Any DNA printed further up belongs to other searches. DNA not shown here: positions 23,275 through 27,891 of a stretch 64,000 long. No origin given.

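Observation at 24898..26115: Isoleucyl-tRNA synthetase with two complete histidine-phosphatase (PGAM-like) domains inserted in its catalytic core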

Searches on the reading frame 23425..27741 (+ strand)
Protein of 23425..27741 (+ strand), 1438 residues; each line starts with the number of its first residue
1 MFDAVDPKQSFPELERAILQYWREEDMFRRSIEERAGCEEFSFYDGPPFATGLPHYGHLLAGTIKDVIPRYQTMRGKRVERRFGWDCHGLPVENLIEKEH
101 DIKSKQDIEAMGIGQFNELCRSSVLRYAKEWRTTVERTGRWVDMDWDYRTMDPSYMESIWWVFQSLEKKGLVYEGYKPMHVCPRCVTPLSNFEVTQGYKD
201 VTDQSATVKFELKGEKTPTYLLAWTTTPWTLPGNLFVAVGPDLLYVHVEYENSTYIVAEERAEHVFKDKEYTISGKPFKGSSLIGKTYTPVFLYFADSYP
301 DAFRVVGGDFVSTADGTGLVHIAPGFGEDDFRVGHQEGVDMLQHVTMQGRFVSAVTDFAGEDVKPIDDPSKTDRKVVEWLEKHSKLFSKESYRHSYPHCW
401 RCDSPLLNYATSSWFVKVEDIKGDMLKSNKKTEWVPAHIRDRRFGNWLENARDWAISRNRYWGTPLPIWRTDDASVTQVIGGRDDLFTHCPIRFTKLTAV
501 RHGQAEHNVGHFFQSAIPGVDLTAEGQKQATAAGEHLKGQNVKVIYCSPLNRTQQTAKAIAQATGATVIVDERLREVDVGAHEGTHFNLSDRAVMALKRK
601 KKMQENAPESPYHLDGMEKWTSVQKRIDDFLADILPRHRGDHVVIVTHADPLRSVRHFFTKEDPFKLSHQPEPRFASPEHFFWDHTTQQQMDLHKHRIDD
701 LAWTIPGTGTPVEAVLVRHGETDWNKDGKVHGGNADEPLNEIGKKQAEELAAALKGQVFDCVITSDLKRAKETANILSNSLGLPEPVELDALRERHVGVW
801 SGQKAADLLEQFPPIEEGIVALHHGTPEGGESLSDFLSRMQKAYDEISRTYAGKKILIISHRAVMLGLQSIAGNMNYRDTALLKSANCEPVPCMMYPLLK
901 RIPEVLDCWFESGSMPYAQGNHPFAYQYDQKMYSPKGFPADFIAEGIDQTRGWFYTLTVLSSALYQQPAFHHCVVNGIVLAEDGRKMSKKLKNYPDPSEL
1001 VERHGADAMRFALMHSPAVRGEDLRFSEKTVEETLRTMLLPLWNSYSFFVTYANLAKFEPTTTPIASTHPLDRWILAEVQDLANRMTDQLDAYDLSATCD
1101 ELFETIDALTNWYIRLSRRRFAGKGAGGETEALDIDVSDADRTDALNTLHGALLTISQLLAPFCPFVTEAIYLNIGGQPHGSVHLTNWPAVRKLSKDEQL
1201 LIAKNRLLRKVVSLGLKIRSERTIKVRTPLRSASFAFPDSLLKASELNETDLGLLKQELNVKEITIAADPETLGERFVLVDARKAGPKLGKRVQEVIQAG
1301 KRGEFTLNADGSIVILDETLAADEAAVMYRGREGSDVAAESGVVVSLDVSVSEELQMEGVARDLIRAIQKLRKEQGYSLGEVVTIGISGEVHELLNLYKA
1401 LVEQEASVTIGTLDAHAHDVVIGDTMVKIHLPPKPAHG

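Call 3: search_protein_families(library=pfam, proteins=[window:23425-27741:+], max_evalue=0.01)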
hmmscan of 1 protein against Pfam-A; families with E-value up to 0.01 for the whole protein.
window:23425-27741:+ (1438 aa): 5 families
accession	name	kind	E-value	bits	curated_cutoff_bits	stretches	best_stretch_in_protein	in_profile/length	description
PF00133.28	tRNA-synt_1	-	2.7e-130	435.3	22.7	2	18-475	2-252/414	tRNA synthetases class I (I, L, M and V)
PF00300.27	His_Phos_1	-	1.3e-81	273.3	21.7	2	715-888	2-174/194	Histidine phosphatase superfamily (branch 1)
PF08264.19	Anticodon_1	-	1.7e-24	86.8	25.1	1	1072-1231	1-145/148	Anticodon-binding domain of tRNA ligase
PF19302.4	DUF5915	-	9.2e-20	71.4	27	1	1255-1429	4-190/195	Domain of unknown function (DUF5915)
PF09334.17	tRNA-synt_1g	-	9e-16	58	20.1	2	48-111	8-70/391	tRNA synthetases class I (M)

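Call 4: search_protein_families(library=ncbifam, proteins=[window:23425-27741:+], max_evalue=0.01)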
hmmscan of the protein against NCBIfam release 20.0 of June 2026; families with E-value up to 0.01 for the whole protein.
window:23425-27741:+ (1438 aa): 38 families (the best 25 are shown)
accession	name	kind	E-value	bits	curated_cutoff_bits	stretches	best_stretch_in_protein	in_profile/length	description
TIGR00392.1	ileS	equivalog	7.9e-258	858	621.4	2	8-479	5-488/861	isoleucine--tRNA ligase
NF000257.1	MupA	exception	8.7e-212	705.7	1900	2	16-475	10-458/1024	mupirocin-resistant isoleucine--tRNA ligase MupA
NF000258.1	MupB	exception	5.9e-197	656.7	1900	2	15-486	9-473/1033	mupirocin-resistant isoleucine--tRNA ligase MupB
TIGR00422.1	valS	equivalog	2e-118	396.6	612.1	3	900-1278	445-798/863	valine--tRNA ligase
NF009687.0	PRK13208.1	equivalog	1.5e-115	387.2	738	3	903-1269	456-791/801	valine--tRNA ligase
NF004349.1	PRK05729.1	equivalog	9.5e-102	341.7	704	2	13-476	8-416/860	valine--tRNA ligase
NF040702.1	ileS_w_GNAT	exception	1.4e-77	261.3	1999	3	305-473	495-658/1100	isoleucine--tRNA ligase, N-acetyltransferase domain-containing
NF011492.0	PRK14900.1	equivalog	1.3e-61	208.7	1783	3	899-1268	450-802/1044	valine--tRNA ligase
NF000540.1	alt_ValS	exception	1.4e-60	205.2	900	3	903-1252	496-817/827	valine--tRNA ligase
TIGR03162.1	ribazole_cobC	equivalog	1.7e-58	196.9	162.9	2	715-888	2-171/176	alpha-ribazole phosphatase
NF005567.0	PRK07238.1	equivalog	1.5e-56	192.4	326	2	693-862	159-327/378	bifunctional RNase H/acid phosphatase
NF008957.0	PRK12300.1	subfamily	3.8e-52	177.4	677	2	10-325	5-316/946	leucine--tRNA ligase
TIGR00395.1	leuS_arch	equivalog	4.7e-50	170.5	648.5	2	14-331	3-316/938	leucine--tRNA ligase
NF038349.1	dPGM_arch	equivalog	8.5e-48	162.8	225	2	500-655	4-144/194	2,3-diphosphoglycerate-dependent phosphoglycerate mutase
NF045917.1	PhserinePhPspA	equivalog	9.2e-45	152.9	350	2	496-655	3-157/211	phosphoserine phosphatase PspA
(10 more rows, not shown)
